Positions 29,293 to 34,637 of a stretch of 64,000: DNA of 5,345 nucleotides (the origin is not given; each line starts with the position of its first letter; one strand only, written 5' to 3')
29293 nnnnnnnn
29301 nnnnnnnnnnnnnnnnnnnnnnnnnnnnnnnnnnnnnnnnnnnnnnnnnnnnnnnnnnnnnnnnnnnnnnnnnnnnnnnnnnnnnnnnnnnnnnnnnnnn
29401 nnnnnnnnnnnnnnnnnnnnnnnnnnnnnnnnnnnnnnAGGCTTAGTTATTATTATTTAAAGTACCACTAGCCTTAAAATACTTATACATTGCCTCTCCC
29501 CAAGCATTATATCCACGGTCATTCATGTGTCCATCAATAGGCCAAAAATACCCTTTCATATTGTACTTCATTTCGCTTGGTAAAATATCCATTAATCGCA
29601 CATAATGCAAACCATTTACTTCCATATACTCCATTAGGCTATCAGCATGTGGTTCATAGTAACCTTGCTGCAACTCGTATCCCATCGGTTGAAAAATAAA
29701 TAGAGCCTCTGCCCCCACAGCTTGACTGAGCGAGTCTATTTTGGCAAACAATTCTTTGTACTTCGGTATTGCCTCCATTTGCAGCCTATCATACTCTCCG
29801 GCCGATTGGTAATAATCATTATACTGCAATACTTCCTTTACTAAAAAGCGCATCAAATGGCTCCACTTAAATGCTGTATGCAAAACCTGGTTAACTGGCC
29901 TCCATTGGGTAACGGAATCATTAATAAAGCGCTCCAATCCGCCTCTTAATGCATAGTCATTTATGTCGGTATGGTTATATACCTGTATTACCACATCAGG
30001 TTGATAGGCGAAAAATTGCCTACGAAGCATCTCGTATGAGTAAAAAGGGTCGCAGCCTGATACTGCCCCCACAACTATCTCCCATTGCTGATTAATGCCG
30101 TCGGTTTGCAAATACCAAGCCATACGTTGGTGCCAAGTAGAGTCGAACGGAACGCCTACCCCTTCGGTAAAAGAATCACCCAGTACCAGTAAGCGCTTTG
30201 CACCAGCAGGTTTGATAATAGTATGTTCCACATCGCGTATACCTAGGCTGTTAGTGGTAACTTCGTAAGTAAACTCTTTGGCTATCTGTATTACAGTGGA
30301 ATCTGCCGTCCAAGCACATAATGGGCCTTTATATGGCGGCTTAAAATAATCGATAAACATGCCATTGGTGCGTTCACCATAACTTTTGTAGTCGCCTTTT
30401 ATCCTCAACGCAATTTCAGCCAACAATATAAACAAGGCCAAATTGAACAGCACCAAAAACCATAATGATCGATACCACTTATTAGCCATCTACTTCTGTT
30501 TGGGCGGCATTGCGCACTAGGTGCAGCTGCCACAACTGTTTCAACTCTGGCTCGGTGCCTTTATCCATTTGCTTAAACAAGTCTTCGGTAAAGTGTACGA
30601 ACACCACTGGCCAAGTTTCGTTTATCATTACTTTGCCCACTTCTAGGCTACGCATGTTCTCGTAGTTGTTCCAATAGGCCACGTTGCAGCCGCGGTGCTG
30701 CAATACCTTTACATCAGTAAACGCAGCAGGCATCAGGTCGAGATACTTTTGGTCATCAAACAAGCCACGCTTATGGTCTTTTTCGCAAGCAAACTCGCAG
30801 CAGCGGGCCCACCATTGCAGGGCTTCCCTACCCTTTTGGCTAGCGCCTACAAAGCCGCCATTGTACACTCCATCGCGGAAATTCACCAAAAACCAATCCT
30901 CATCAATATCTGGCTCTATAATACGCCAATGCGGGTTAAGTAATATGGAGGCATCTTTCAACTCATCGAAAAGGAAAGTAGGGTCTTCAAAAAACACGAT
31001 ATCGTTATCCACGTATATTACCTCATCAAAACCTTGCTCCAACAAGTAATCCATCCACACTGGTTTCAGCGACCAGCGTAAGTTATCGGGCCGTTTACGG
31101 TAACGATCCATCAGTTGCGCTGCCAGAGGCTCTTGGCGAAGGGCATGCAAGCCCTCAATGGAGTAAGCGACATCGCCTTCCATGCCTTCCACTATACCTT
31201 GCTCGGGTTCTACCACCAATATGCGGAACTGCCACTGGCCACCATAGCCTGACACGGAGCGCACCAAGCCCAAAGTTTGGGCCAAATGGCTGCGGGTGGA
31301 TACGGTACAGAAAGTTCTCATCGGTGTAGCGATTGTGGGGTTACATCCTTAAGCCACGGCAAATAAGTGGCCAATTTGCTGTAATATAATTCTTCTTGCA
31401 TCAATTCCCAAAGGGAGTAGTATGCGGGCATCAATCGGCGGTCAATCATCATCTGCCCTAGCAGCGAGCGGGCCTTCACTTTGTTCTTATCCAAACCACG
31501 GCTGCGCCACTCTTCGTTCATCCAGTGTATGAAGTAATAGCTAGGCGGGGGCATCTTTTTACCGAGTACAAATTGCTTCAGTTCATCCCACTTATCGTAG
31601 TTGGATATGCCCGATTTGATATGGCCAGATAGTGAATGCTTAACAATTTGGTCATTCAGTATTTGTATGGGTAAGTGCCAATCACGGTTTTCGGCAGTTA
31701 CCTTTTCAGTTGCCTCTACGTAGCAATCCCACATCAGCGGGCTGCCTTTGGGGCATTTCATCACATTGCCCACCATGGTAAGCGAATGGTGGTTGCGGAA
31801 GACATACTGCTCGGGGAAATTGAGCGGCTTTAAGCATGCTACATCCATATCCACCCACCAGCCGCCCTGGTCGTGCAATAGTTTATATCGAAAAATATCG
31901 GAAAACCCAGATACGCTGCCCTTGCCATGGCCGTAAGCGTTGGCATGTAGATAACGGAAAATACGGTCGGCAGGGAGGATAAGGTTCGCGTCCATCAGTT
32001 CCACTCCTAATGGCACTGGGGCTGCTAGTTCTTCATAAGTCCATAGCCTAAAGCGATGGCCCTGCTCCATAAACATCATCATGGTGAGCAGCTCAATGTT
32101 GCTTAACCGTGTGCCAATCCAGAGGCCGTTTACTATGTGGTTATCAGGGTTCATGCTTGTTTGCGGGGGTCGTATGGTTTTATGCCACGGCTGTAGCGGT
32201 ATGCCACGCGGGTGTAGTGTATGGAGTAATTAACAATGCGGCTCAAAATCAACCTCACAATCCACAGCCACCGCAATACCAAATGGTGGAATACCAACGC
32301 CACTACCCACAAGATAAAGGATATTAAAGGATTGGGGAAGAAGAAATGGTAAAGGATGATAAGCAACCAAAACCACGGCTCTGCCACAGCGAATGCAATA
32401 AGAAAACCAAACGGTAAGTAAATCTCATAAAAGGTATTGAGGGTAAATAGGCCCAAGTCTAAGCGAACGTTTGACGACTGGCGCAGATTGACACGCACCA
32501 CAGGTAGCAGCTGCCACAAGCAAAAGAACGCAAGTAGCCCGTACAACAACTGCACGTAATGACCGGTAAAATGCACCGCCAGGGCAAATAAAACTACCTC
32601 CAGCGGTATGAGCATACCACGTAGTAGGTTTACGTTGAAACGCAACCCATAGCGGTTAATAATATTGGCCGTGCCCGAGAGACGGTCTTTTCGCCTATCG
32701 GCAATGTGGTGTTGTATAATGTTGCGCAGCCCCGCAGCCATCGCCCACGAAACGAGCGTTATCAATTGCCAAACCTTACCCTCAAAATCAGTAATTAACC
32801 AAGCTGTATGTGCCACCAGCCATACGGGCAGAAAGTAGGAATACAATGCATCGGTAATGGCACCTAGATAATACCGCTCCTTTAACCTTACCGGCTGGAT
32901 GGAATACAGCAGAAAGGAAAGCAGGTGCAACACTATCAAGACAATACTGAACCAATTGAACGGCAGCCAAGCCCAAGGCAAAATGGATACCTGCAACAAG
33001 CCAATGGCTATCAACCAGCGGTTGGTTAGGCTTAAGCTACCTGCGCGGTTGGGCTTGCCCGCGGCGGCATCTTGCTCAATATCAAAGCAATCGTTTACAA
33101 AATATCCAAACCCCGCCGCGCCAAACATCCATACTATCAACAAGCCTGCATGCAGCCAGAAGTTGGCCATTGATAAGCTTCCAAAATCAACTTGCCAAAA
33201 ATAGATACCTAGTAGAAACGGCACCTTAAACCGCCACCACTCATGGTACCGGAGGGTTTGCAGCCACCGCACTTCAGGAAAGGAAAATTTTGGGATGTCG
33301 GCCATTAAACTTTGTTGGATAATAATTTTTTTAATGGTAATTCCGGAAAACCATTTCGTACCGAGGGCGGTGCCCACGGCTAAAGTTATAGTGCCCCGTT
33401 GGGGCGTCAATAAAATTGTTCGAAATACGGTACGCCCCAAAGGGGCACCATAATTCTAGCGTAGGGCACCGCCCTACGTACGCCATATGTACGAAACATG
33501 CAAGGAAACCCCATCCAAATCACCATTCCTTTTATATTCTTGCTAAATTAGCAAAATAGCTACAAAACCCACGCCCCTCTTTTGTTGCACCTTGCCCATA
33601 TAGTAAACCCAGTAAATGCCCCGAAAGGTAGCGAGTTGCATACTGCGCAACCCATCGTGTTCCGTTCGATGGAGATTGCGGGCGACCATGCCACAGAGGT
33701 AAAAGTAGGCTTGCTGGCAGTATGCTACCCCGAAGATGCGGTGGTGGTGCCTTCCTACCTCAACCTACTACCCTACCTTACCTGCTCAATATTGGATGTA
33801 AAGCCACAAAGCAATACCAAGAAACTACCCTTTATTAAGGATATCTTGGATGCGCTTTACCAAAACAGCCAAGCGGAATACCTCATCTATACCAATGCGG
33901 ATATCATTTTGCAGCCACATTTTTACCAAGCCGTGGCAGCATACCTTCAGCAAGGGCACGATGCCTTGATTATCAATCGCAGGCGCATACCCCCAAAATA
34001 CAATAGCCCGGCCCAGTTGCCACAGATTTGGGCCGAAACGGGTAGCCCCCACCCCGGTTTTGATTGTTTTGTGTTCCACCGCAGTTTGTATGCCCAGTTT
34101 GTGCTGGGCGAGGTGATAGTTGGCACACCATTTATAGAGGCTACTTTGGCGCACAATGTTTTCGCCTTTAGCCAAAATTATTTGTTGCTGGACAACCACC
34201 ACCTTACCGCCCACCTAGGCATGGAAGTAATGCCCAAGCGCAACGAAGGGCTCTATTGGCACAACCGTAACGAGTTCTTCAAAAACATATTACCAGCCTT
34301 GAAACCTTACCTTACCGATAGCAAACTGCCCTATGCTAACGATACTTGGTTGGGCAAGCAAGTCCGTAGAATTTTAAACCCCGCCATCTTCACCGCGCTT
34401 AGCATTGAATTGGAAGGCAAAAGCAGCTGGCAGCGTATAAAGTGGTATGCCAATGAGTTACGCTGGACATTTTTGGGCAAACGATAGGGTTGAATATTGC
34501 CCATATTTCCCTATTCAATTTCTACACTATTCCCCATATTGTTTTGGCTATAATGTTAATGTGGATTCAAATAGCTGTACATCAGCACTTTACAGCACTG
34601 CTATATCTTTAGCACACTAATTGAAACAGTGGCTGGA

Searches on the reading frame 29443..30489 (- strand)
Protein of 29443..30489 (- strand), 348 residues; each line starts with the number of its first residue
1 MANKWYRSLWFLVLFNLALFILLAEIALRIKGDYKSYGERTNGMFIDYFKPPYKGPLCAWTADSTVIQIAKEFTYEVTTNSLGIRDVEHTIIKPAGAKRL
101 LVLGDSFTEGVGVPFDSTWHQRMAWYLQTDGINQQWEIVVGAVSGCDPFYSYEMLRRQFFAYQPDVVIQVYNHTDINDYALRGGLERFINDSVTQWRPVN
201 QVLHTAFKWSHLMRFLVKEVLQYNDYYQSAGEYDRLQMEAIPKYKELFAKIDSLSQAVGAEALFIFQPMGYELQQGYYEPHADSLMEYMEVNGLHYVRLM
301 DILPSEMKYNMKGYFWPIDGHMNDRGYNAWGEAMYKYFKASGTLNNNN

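Call 20: search_protein_families(library=pfam, proteins=[window:29443-30489:-], max_evalue=0.1)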
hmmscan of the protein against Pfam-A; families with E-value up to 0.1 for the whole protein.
window:29443-30489:- (348 aa): 2 families
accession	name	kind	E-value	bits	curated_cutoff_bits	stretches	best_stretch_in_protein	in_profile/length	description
PF13472.12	Lipase_GDSL_2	-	1.2e-05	26.3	32.9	1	102-327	1-176/178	GDSL-like Lipase/Acylhydrolase family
PF07869.17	DUF1656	-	0.038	14.4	26.5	1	4-23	34-53/56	Protein of unknown function (DUF1656)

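Call 43: search_protein_families(library=ncbifam, proteins=[window:29443-30489:-], max_evalue=0.01)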
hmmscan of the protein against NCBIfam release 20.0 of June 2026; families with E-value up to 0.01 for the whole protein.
window:29443-30489:- (348 aa): 3 families
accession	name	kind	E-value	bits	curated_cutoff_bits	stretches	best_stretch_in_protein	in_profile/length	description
NF047474.1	GDSL_LA_2486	hypoth_equivalog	1.2e-06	28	300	1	56-329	47-316/326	LA_2486 family SGNH/GDSL-type esterase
NF047475.1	GDSL_LA_2490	hypoth_equivalog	2.6e-06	27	325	1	14-142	4-127/431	LA_2490 family SGNH/GDSL-type esterase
NF007819.1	PRK10528.1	equivalog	0.0051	16.5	270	0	93-167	24-96/210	multifunctional acyl-CoA thioesterase I/protease I/lysophospholipase L1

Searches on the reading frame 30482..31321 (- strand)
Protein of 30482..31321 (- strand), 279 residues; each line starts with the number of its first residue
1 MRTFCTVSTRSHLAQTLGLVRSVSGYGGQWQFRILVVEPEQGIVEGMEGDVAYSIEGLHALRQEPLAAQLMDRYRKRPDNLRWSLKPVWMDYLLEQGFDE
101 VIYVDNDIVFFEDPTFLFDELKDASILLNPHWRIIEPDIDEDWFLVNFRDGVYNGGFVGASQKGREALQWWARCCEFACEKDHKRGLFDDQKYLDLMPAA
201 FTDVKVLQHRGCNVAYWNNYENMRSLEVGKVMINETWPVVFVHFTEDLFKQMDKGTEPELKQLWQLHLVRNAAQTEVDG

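Call 20: search_protein_families(library=pfam, proteins=[window:30482-31321:-], max_evalue=0.1)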
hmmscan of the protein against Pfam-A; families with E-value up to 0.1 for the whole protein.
window:30482-31321:- (279 aa): 1 family
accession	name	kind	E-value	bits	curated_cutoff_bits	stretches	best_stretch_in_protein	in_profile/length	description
PF03407.22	Nucleotid_trans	-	0.013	16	22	1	85-166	54-127/208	Nucleotide-diphospho-sugar transferase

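Call 43: search_protein_families(library=ncbifam, proteins=[window:30482-31321:-], max_evalue=0.01)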
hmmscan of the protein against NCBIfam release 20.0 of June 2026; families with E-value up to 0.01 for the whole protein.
window:30482-31321:- (279 aa): 0 families

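Call 66: search_solved_structures(query=window:30482-31321:-, max_evalue=1)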
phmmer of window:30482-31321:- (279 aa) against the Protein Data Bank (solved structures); distinct sequences matched with E-value up to 1: 1.
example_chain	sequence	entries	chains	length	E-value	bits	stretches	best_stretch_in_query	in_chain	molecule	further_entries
3t8r_A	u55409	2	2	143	0.69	12.3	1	16-84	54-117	Staphylococcus aureus CymR | Staphylococcus aureus CymR (oxidized form)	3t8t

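Call 68: find_homologous_proteins(query=window:30482-31321:-, max_evalue=0.001)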
Query window:30482-31321:- (279 aa): 851 proteins with E <= 0.001 among 1295 candidates; the best 120 are listed.
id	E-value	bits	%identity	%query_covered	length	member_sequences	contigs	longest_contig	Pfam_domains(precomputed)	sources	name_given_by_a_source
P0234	1.1e-193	660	100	100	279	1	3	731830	-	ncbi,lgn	-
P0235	1.4e-156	538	80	99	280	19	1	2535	-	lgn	-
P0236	2.0e-156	538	79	100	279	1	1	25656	-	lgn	-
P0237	1.7e-145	502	75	100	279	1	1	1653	-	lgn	-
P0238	3.2e-141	488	71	99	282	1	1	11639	-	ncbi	-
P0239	1.6e-92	328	53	93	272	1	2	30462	-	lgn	-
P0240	1.2e-86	309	83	54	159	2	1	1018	-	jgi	-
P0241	1.9e-85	305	51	94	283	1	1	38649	-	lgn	-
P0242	3.6e-84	301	50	91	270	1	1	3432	-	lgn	-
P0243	4.0e-83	297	52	95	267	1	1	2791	-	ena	-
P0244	8.3e-83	296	53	88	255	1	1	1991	-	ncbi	-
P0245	1.4e-81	292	47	93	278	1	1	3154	-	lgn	-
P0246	4.3e-80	287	50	89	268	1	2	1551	-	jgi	jgi:hypothetical protein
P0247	8.8e-79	283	47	95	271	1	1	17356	-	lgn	-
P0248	1.3e-78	282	48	94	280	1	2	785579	-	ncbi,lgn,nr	ncbi:MAG: hypothetical protein H6581_23080 [Bacteroidia bacterium]|nr:hypothetical protein [Bacteroi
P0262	5.1e-72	261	44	96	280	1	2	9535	PF01501.27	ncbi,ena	-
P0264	1.8e-71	259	45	94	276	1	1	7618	PF01501.27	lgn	-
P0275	1.9e-66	242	44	93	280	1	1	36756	PF01501.27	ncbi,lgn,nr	ncbi:MAG: glycosyltransferase [Bacteroidales bacterium]|nr:glycosyltransferase [Bacteroidales bacter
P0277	7.7e-66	240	41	94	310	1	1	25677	PF01501.27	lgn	-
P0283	9.2e-65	237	41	96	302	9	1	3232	PF01501.27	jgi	jgi:hypothetical protein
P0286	2.1e-64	236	40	96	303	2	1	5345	PF01501.27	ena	-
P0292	5.6e-64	234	40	96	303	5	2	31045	PF01501.27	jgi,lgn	-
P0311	8.5e-63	230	42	94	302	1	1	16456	PF01501.27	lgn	-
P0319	1.9e-62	229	41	93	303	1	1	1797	PF01501.27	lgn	-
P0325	4.7e-62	228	42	95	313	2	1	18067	PF01501.27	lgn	-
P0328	5.6e-62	228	40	96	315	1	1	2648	PF01501.27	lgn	-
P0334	8.3e-62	227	39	87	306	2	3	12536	PF01501.27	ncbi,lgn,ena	-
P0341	1.1e-61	227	42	88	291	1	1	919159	PF01501.27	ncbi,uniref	ncbi:MAG: glycosyltransferase [Christiangramia sp.]|uniref:glycosyltransferase n=1 Tax=Christiangram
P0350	2.6e-61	225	39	96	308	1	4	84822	PF01501.27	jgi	jgi:hypothetical protein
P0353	3.0e-61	225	40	93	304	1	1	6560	PF01501.27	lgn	-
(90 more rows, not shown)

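Call 70: search_solved_structures(query=A5, max_evalue=1, show_alignments=1)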
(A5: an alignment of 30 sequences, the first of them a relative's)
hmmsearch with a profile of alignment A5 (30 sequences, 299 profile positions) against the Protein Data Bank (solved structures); distinct sequences matched with E-value up to 1: 0.

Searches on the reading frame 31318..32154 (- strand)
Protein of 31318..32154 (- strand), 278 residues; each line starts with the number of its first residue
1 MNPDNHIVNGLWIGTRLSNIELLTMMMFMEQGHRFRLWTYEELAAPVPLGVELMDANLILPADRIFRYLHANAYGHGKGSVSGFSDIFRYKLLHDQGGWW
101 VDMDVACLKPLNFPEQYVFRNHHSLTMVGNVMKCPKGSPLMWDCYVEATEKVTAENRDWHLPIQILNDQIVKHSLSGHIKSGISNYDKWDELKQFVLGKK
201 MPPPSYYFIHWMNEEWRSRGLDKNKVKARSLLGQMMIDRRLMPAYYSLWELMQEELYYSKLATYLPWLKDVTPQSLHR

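Call 20: search_protein_families(library=pfam, proteins=[window:31318-32154:-], max_evalue=0.1)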
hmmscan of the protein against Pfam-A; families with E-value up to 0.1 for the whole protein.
window:31318-32154:- (278 aa): 3 families
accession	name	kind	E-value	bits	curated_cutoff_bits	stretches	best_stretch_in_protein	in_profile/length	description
PF04488.21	Gly_transf_sug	-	1.9e-05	25.7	23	1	84-112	56-84/93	Glycosyltransferase sugar-binding region containing DXD motif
PF05704.18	Caps_synth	-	3.1e-05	23.9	24.5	1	77-111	106-140/278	Capsular polysaccharide synthesis protein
PF14376.11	Haem_bd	-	0.066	13.6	27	0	186-212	90-116/133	Haem-binding domain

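Call 43: search_protein_families(library=ncbifam, proteins=[window:31318-32154:-], max_evalue=0.01)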
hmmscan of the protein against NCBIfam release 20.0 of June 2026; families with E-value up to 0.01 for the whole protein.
window:31318-32154:- (278 aa): 0 families

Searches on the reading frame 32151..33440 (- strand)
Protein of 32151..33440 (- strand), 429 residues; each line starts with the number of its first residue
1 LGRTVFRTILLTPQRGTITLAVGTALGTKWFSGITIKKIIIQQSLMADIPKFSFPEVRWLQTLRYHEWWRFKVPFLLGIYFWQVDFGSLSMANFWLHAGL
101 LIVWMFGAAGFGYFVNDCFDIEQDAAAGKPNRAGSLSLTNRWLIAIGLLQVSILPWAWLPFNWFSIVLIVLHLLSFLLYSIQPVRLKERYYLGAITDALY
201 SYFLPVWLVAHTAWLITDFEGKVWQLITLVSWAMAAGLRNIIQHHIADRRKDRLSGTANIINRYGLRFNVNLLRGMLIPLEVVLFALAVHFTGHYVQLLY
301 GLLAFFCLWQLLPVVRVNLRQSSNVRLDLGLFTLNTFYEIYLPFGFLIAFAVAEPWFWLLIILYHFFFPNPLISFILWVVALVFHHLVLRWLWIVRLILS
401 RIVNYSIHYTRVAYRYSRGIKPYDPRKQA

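Call 20: search_protein_families(library=pfam, proteins=[window:32151-33440:-], max_evalue=0.1)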
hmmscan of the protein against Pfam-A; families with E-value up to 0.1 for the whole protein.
window:32151-33440:- (429 aa): 1 family
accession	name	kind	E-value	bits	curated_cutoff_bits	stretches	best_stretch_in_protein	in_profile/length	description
PF01040.23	UbiA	-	9.3e-13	48.5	34.2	1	94-321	18-239/250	UbiA prenyltransferase family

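Call 42: search_solved_structures(query=window:32151-33440:-, max_evalue=10, show_alignments=1)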
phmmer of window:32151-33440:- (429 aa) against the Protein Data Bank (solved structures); distinct sequences matched with E-value up to 10: 0.

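Call 43: search_protein_families(library=ncbifam, proteins=[window:32151-33440:-], max_evalue=0.01)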
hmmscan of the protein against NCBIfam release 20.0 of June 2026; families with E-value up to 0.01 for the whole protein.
window:32151-33440:- (429 aa): 4 families
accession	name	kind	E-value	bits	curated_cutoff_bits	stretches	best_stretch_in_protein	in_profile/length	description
NF009523.0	PRK12884.1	equivalog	2.9e-08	33.3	269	1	99-315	40-243/279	prenyltransferase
TIGR01476.1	chlor_syn_BchG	subfamily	5.2e-08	32.7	212.3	1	100-296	40-232/283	(bacterio)chlorophyll synthase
NF005742.0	PRK07566.1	equivalog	1.9e-07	30.5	313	1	108-229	78-198/315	chlorophyll synthase ChlG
NF009608.0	PRK13105.1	equivalog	3e-07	29.9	217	1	113-261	59-208/291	prenyltransferase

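Call 85: search_solved_structures(query=A6, max_evalue=10, show_alignments=0)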
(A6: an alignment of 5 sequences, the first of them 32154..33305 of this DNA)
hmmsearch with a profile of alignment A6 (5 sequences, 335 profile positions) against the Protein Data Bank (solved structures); distinct sequences matched with E-value up to 10: 4.
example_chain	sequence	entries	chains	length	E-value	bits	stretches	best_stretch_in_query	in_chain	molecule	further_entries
9sas_C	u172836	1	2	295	7.1e-05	25.3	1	49-215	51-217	Chlorophyll a synthase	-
9sau_C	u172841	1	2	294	7.3e-05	25.3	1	49-215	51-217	Chlorophyll a synthase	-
6m31_A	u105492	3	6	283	7.6e-05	25.2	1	37-226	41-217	Digeranylgeranylglyceryl phosphate synthase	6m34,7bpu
8djk_B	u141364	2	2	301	0.0013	21.2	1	149-275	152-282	UbiA prenyltransferase domain-containing protein 1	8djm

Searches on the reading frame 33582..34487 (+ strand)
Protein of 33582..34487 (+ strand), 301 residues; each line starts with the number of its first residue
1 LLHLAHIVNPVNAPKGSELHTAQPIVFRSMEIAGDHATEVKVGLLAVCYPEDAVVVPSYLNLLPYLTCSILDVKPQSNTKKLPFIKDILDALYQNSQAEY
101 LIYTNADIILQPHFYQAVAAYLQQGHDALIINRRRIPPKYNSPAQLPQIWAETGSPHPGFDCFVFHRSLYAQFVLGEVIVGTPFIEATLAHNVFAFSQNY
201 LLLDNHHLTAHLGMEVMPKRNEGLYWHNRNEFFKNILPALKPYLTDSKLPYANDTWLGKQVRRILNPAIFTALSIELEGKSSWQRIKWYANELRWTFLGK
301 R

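Call 20: search_protein_families(library=pfam, proteins=[window:33582-34487:+], max_evalue=0.1)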
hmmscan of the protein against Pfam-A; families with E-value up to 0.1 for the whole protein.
window:33582-34487:+ (301 aa): 2 families
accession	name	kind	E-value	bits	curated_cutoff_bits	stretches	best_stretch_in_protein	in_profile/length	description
PF00535.33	Glycos_transf_2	-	0.0066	16.8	23.3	1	94-146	75-128/168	Glycosyl transferase family 2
PF08857.17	ParBc_2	-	0.02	15.5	23.6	1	184-296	38-153/158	Putative ParB-like nuclease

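Call 43: search_protein_families(library=ncbifam, proteins=[window:33582-34487:+], max_evalue=0.01)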
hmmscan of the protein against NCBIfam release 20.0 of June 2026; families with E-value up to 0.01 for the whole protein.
window:33582-34487:+ (301 aa): 0 families
